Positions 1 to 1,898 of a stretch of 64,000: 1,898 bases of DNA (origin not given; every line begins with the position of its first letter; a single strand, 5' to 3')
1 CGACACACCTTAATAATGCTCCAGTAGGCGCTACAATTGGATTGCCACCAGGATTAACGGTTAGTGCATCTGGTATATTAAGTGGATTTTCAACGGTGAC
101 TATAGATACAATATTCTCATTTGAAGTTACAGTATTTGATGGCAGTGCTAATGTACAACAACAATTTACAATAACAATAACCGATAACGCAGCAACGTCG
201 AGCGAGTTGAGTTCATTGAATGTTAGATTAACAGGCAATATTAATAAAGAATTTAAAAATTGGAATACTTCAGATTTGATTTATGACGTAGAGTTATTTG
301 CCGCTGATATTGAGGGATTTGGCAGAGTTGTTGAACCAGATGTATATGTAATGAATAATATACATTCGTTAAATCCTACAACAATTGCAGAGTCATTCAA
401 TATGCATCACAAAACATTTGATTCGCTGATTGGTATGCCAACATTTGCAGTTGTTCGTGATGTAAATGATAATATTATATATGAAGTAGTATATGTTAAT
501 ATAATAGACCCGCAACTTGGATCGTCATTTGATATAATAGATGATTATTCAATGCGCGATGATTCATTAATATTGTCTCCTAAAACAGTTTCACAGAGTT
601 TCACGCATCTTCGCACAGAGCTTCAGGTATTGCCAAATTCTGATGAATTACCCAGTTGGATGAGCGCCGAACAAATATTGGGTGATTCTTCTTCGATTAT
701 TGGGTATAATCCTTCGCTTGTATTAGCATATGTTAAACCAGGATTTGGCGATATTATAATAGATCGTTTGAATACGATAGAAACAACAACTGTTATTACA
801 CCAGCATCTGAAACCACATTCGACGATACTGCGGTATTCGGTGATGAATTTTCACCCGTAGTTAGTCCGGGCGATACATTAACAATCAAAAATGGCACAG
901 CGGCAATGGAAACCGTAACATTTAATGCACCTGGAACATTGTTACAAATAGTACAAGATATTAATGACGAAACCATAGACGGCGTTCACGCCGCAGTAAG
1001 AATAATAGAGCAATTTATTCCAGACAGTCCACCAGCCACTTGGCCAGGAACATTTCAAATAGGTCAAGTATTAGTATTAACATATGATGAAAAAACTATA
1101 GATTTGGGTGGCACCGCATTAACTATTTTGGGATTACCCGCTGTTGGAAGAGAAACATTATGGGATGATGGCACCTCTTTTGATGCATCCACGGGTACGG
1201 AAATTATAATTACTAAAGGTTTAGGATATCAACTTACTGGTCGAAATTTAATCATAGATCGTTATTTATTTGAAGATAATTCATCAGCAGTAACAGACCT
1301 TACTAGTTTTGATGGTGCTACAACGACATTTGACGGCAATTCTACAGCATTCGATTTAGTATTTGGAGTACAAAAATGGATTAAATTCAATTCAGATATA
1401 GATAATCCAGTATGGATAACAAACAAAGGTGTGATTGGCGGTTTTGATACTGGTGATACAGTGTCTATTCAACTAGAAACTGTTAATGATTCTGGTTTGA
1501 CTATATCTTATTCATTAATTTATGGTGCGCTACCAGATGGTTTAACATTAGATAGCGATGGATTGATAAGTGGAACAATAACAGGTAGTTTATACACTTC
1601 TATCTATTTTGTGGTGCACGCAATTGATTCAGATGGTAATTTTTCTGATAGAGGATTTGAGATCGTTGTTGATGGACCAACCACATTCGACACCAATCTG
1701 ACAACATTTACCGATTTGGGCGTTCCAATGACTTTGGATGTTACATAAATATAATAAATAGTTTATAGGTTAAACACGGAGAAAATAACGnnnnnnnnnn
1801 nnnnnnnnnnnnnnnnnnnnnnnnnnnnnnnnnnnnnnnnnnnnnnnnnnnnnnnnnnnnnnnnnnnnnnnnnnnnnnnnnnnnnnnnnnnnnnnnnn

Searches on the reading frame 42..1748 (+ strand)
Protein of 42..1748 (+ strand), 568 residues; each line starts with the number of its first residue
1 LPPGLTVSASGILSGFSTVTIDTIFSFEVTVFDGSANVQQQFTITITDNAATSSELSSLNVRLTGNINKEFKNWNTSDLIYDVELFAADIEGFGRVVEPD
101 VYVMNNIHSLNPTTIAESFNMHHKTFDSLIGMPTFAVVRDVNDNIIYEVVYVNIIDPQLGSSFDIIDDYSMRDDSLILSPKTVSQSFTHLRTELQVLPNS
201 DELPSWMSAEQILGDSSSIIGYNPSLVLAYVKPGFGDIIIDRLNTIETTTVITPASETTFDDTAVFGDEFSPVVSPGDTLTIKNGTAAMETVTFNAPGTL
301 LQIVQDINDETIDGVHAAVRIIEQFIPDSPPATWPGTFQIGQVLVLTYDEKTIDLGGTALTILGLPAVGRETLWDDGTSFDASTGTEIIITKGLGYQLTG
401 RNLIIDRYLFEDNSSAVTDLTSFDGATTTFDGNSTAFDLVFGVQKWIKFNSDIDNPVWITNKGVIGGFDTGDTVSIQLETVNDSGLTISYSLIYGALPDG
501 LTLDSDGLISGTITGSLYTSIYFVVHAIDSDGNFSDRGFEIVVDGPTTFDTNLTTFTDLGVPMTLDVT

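Call 48: search_protein_families(library=pfam, proteins=[window:42-1748:+], max_evalue=0.001)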
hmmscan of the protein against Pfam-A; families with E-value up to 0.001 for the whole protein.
window:42-1748:+ (568 aa): 1 family
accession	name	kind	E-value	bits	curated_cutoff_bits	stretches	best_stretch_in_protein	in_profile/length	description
PF05345.18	He_PIG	-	9.4e-13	48.9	24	2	469-543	14-95/96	Putative Ig domain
